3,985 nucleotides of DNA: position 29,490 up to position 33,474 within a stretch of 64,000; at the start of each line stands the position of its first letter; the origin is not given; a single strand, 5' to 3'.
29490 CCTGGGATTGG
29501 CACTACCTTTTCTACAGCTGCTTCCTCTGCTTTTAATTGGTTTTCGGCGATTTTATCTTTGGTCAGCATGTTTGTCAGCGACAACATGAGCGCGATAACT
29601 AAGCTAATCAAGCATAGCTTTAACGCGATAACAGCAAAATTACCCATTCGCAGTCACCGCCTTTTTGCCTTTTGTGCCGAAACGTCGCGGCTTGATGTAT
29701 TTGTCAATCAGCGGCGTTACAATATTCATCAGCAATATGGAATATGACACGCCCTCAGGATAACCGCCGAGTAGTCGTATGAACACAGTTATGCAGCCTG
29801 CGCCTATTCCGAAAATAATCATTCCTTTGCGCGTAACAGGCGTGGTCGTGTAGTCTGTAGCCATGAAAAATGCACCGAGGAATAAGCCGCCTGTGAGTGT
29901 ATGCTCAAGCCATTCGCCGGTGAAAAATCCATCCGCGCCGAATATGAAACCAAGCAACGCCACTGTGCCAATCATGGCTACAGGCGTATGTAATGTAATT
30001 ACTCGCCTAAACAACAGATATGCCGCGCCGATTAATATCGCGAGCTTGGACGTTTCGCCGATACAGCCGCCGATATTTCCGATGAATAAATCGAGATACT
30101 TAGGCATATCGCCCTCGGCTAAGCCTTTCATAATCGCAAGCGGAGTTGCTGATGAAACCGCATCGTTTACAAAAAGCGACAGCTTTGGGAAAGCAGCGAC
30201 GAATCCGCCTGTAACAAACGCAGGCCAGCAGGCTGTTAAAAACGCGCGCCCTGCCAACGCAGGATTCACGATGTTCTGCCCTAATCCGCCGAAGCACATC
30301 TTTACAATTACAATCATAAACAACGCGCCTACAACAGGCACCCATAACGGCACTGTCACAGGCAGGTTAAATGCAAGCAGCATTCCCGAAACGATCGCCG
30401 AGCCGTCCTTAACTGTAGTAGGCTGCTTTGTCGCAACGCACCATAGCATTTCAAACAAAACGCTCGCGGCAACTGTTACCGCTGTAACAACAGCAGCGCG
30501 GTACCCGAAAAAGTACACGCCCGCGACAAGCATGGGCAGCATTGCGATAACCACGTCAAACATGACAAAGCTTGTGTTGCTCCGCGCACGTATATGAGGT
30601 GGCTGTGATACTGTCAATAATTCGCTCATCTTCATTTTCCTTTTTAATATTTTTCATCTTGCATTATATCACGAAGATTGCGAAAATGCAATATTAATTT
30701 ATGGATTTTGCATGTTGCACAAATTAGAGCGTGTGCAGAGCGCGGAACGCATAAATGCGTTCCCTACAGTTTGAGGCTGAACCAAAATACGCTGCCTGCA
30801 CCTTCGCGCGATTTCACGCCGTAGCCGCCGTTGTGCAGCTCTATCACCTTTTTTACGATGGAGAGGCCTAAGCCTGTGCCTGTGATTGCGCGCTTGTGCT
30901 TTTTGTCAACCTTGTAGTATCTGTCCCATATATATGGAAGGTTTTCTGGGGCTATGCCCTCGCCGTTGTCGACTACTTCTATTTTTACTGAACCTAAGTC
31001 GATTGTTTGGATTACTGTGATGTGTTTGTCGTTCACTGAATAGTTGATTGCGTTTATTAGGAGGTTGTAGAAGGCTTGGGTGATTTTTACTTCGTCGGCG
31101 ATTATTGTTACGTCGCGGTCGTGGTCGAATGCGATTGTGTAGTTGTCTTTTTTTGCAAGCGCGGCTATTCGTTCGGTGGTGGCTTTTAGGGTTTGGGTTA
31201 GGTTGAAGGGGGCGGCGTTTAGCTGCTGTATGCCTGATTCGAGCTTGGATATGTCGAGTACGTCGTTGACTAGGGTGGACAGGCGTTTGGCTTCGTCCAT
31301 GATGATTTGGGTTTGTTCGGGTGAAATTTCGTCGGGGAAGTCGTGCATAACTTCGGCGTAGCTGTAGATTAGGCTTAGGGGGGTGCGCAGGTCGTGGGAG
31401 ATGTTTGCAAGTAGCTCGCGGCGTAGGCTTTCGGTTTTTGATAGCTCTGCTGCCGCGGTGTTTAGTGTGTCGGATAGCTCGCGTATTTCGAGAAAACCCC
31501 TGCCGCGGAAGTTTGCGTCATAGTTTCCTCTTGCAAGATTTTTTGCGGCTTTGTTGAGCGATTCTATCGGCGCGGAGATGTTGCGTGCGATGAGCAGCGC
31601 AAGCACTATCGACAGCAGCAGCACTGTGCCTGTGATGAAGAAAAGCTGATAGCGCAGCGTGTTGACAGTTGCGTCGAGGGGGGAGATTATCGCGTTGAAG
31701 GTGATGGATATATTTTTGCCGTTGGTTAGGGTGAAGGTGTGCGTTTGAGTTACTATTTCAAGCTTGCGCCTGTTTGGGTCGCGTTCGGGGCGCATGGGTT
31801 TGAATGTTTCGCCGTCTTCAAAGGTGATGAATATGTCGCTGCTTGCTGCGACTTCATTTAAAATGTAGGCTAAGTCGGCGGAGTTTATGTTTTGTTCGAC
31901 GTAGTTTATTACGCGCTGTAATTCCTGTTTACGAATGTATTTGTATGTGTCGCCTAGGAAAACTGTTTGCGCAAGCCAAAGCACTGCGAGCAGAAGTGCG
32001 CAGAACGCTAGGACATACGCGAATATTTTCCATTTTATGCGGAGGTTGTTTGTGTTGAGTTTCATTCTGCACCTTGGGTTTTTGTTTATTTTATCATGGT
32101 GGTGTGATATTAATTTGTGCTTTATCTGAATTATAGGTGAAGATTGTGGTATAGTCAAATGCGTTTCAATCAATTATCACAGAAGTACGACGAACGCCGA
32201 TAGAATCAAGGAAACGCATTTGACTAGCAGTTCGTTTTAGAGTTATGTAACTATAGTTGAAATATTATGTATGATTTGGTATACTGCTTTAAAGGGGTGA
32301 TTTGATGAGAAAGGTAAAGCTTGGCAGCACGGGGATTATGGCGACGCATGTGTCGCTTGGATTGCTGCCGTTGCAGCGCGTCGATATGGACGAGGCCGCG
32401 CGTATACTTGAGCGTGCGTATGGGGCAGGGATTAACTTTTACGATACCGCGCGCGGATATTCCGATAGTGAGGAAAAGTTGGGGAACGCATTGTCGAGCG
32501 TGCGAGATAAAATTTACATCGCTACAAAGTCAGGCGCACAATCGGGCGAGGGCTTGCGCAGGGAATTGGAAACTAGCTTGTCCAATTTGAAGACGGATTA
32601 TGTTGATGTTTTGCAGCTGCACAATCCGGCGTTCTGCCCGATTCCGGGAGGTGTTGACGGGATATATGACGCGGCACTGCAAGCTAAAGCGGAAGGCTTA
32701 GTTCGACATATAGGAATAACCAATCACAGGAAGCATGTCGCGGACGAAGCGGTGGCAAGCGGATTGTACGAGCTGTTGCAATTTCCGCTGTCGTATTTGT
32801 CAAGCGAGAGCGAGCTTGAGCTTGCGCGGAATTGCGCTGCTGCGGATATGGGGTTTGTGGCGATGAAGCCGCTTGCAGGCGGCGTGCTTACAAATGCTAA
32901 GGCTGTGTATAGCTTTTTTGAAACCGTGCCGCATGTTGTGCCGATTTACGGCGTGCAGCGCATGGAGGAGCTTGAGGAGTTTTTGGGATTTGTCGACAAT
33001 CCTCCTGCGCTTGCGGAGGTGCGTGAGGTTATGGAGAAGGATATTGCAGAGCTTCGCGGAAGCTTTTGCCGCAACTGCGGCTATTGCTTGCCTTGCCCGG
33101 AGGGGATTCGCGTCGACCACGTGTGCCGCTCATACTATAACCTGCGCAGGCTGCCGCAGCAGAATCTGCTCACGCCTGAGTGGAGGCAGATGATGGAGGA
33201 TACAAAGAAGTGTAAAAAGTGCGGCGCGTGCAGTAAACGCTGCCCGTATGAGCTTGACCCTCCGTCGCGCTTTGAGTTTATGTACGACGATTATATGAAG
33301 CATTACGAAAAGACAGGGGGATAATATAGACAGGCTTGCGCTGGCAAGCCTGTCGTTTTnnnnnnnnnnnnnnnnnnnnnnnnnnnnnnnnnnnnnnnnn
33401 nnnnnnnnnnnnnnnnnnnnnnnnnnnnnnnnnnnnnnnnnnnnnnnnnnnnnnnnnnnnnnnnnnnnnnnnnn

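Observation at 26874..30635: rnfDGEAB operon with no rnfC in place.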

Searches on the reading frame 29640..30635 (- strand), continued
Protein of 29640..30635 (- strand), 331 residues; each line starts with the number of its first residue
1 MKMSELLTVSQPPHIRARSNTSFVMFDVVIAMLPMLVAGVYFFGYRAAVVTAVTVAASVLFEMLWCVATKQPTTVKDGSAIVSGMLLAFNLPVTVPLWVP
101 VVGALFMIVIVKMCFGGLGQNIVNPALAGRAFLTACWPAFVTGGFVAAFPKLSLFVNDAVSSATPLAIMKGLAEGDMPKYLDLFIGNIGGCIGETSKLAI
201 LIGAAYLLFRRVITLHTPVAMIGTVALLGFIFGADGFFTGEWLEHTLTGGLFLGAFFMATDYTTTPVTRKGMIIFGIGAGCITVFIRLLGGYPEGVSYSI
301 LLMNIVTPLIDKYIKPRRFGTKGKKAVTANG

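Call 41: search_solved_structures(query=window:29640-30629:-, show_alignments=1, max_evalue=1e-20)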
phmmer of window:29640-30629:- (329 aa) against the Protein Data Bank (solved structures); distinct sequences matched with E-value up to 1e-20: 6.
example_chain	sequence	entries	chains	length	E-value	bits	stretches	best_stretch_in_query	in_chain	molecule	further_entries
7zc6_D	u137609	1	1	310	3.5e-92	312.6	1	4-319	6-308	RnfD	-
9eri_D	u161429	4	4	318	7.6e-91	308.2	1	4-323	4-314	Na(+)-translocating ferredoxin:NAD(+) oxidoreductase complex subunit D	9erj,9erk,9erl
8ahx_D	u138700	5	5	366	2.2e-49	171.9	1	5-326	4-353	Ion-translocating oxidoreductase complex subunit D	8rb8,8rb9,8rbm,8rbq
9lrr_B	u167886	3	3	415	7.8e-38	134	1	33-316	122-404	Na(+)-translocating NADH-quinone reductase subunit B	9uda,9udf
9ud3_B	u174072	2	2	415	1.3e-37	133.2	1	34-316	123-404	Na(+)-translocating NADH-quinone reductase subunit B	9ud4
7xk3_B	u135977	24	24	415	1.9e-37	132.7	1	34-316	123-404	Na(+)-translocating NADH-quinone reductase subunit B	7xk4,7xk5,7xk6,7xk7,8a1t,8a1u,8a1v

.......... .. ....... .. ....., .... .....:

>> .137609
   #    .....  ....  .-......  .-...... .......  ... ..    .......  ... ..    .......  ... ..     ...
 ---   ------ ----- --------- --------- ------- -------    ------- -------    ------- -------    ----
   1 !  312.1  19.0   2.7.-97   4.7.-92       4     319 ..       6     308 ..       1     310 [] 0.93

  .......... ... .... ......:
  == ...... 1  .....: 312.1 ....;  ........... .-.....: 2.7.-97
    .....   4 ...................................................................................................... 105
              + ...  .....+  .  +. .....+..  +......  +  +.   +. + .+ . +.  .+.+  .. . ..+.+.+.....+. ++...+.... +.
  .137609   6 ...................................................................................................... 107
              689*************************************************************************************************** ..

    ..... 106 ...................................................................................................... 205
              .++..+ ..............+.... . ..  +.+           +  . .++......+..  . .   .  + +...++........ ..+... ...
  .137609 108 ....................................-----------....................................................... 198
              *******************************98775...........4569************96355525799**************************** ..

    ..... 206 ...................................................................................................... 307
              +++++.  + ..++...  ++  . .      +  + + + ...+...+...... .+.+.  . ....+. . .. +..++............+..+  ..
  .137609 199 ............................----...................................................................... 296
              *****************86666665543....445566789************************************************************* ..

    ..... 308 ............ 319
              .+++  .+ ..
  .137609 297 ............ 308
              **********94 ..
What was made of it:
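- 29640..30635 (-): rnfD, the membrane subunit that carries covalent FMN. The more likely start is the second ATG at 30629, giving 329 aa. It aligns end to end with solved RnfD 7ZC6_D (E 3.5e-92), with the 'SSATPLA' flavinylation motif opposite 'TTATPLA' (call 41).
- On Rnf complex (RnfABCDGE-type ferredoxin:NAD+ oxidoreductase): RnfD aligns end to end with 7ZC6_D (call 41). RnfD has 'SSATPLA', aligned opposite 'TTATPLA' of 7ZC6_D (call 41).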

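Call 49: search_protein_families(library=pfam, alignment_id=A2, max_evalue=0.1)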
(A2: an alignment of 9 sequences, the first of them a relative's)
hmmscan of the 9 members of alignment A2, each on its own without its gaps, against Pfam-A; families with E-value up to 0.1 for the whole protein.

A. member 1, P0004 (65 aa): 1 family
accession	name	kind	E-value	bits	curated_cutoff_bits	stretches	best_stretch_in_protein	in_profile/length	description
PF24900.1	TRASH_ZMYM4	-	0.0089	16.4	27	1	9-29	7-27/42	Zinc finger MYM-type protein 4-like, TRASH domain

B. families by the number of members that match (of 9 scanned): 4 families
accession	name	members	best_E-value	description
PF24900.1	TRASH_ZMYM4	1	0.0089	Zinc finger MYM-type protein 4-like, TRASH domain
PF18430.7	DBD_HTH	1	0.0099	Putative DNA-binding domain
PF03408.20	Foamy_virus_ENV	1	0.041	Foamy virus envelope protein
PF21861.2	RepB_C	1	0.085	Replication protein RepB, C-terminal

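Call 50: search_protein_families(library=ncbifam, alignment_id=A2, max_evalue=0.1)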
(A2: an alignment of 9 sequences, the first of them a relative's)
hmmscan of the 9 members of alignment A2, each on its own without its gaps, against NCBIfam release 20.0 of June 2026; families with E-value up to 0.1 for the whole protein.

A. member 1, P0004 (65 aa): 2 families
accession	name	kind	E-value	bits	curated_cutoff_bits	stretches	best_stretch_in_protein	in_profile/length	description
NF002966.0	PRK03640.1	equivalog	0.019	13.6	556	1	5-41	233-270/483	o-succinylbenzoate--CoA ligase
TIGR03852.1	sucrose_gtfA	equivalog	0.023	13.3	334.4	1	8-62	87-141/470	sucrose phosphorylase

B. families by the number of members that match (of 9 scanned): 4 families
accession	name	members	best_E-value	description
NF047995.1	corrinoid_MtgC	1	0.017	glycine betaine-specific corrinoid protein MtgC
NF002966.0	PRK03640.1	1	0.019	o-succinylbenzoate--CoA ligase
TIGR03852.1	sucrose_gtfA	1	0.023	sucrose phosphorylase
NF010220.0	PRK13678.2-3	1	0.077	hypothetical protein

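Call 51: find_homologous_proteins(query=A2, max_evalue=0.001)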
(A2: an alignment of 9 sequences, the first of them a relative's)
Query A2 (9 sequences) (65 aa, profile of the alignment): 1185 proteins with E <= 0.001 among 7388 candidates; the best 120 are listed.
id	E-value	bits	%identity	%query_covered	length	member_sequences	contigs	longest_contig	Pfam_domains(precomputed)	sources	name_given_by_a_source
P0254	6.1e-26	108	36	92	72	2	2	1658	-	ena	-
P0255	7.1e-26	108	39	86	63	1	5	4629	-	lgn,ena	-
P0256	8.7e-26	107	39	86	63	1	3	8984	-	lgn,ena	-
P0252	9.4e-26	107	41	75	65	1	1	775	-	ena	-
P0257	9.6e-26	107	39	86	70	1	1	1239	-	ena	-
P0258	1.0e-25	107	43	71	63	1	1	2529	-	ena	-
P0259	1.1e-25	107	41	88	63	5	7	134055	-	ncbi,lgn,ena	-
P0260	1.6e-25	107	39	86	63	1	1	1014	-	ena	-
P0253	1.8e-25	106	39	86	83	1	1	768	-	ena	-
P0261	2.1e-25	106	37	86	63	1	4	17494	-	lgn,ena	-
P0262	2.2e-25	106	39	86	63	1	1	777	-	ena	-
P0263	2.9e-25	106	37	94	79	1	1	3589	-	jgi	-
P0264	3.0e-25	106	39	86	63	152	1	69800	-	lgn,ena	-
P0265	3.2e-25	106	39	86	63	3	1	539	-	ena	-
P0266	3.3e-25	106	39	86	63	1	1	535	-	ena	-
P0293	1.1e-24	104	39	86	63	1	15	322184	-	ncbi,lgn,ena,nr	ncbi:MAG: hypothetical protein EGP96_15100 [Roseburia inulinivorans]|nr:hypothetical protein [Rosebu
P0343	1.6e-23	100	50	91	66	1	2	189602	-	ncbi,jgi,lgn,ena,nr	ncbi:MAG: hypothetical protein FWB74_03070 [Defluviitaleaceae bacterium]|nr:hypothetical protein [De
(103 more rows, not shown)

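Call 52: find_encoding_contigs(protein=P0343, flank=4000, max_places=3)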
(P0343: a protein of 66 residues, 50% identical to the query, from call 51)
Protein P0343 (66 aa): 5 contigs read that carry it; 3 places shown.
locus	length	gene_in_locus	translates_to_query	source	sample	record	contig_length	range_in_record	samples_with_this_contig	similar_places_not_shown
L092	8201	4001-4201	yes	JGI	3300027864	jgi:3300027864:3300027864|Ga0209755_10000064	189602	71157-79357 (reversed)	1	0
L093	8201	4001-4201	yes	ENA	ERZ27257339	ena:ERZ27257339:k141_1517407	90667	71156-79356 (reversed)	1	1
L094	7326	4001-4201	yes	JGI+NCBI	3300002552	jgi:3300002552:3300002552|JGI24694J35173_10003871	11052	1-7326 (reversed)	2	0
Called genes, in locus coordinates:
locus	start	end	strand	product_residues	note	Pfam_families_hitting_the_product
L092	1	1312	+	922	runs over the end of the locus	PF11992:TgpA_N, PF01841:Transglut_core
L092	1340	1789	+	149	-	PF02310:B12-binding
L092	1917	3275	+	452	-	PF13941:MutL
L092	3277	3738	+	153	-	PF18931:DUF5680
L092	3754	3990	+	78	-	-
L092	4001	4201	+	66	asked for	-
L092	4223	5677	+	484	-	PF06368:Met_asp_mut_E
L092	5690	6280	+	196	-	PF05685:Uma2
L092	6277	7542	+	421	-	PF05034:MAAL_N, PF07476:MAAL_C, PF13378:MR_MLE_C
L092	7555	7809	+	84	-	-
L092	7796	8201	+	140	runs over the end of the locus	PF01850:PIN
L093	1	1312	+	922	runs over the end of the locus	PF11992:TgpA_N, PF01841:Transglut_core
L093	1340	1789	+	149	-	PF02310:B12-binding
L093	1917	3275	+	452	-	PF13941:MutL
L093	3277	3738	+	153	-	PF18931:DUF5680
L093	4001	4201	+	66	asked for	-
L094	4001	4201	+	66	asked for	-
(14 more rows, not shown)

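Call 53: find_encoding_contigs(protein=P0293, flank=4000, max_places=3)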
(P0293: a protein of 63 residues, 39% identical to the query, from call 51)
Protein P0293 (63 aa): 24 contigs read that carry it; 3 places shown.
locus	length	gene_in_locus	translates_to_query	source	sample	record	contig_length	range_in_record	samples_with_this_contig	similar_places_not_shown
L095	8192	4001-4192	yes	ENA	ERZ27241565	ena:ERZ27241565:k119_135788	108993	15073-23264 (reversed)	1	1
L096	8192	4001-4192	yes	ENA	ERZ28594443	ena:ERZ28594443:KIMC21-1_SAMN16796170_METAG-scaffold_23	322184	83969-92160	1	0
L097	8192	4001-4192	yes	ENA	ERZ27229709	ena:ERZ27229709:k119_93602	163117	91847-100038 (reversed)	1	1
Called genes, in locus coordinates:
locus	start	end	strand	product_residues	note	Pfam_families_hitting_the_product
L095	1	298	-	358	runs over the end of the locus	PF02030:Lipoprotein_8 (faint), PF01547:SBP_bac_1, PF13531:SBP_bac_11 (weak), PF13416:SBP_bac_8, PF13343:SBP_bac_6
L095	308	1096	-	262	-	PF00528:BPD_transp_1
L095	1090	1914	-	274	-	PF00528:BPD_transp_1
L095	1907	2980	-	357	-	PF00005:ABC_tran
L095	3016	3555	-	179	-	PF12844:HTH_19, PF13443:HTH_26 (weak), PF13560:HTH_31, PF01381:HTH_3, PF07883:Cupin_2, PF02311:AraC_binding (weak)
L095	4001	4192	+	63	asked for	-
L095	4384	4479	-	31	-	-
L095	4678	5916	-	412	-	PF00657:Lipase_GDSL, PF13472:Lipase_GDSL_2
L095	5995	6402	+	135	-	-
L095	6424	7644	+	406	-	PF13524:Glyco_trans_1_2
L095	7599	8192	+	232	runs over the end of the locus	PF02677:QueH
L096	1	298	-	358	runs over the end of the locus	PF02030:Lipoprotein_8 (faint), PF01547:SBP_bac_1, PF13531:SBP_bac_11 (weak), PF13416:SBP_bac_8, PF13343:SBP_bac_6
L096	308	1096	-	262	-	PF00528:BPD_transp_1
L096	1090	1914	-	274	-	PF00528:BPD_transp_1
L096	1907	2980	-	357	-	PF00005:ABC_tran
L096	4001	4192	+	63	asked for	-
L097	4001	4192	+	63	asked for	-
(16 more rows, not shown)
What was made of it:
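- Homologues of orf65 occur in contexts unrelated to Rnf (calls 52, 53).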

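Call 62: search_protein_families(library=pfam, proteins=[L009:2584-3132:+, L009:814-1107:+, L009:547-756:+], max_evalue=0.01)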
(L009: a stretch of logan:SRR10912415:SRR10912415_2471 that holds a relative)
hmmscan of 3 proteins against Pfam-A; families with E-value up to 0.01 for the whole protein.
L009:2584-3132:+ (182 aa): 0 families

L009:814-1107:+ (97 aa): 0 families

L009:547-756:+ (69 aa): 1 family
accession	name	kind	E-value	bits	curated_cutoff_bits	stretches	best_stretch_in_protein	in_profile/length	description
PF08984.16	DUF1858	-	6.5e-20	71.4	32.2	1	5-57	2-59/59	Domain of unknown function (DUF1858)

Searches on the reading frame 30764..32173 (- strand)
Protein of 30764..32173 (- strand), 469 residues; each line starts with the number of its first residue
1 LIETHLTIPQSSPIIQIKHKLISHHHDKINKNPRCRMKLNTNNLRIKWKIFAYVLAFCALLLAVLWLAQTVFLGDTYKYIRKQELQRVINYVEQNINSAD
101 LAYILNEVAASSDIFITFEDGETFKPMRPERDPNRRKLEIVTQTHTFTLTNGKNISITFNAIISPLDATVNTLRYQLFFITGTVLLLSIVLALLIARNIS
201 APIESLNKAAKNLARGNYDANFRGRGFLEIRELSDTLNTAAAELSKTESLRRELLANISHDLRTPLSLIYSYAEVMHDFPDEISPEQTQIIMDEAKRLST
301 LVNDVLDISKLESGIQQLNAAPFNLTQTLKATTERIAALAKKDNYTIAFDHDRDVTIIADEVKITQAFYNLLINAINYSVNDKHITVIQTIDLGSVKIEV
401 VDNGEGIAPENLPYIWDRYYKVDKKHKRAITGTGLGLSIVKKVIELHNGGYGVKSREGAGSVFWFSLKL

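Call 3: search_protein_families(library=pfam, proteins=[window:30764-32173:-])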
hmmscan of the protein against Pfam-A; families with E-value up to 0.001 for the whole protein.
window:30764-32173:- (469 aa): 3 families
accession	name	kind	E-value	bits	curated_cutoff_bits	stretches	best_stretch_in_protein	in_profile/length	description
PF02518.31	HATPase_c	-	1.8e-23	83.6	26.4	1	360-469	2-109/111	Histidine kinase-, DNA gyrase B-, and HSP90-like ATPase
PF00512.31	HisKA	-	1.5e-18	67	26.9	1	251-314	2-66/66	His Kinase A (phospho-acceptor) domain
PF00672.30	HAMP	-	2.7e-08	34.4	25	1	194-245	1-52/53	HAMP domain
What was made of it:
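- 30764..32173 (-): Orphan histidine kinase in the position where relatives carry rnfC. This is the new left-hand neighbour created by the rearrangement. HAMP, HisKA and HATPase_c domains (call 3).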

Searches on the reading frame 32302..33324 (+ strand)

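Call 62: search_protein_families(library=pfam, proteins=[window:32302-33324:+], max_evalue=0.01)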
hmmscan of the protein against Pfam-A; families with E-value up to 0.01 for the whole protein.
window:32302-33324:+ (340 aa): 7 families
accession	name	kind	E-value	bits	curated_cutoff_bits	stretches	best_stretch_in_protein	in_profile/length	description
PF00248.27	Aldo_ket_red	-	5e-33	114.9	24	1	25-200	14-201/291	Aldo/keto reductase family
PF13534.11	Fer4_17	-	4.2e-06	27.7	22.2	1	255-319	1-61/61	4Fe-4S dicluster domain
PF13237.11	Fer4_10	-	3e-05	24.3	25.5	1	297-316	2-21/53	4Fe-4S dicluster domain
PF13187.11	Fer4_9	-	3.5e-05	24.2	27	1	256-317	2-50/52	4Fe-4S dicluster domain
PF13183.11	Fer4_8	-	0.00048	21.1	27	1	255-317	4-67/68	4Fe-4S dicluster domain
PF12797.12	Fer4_2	-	0.0019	18.5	24.5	1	297-316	3-22/22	4Fe-4S binding domain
PF00037.32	Fer4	-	0.0027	17.9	21.1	1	300-316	4-20/24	4Fe-4S binding domain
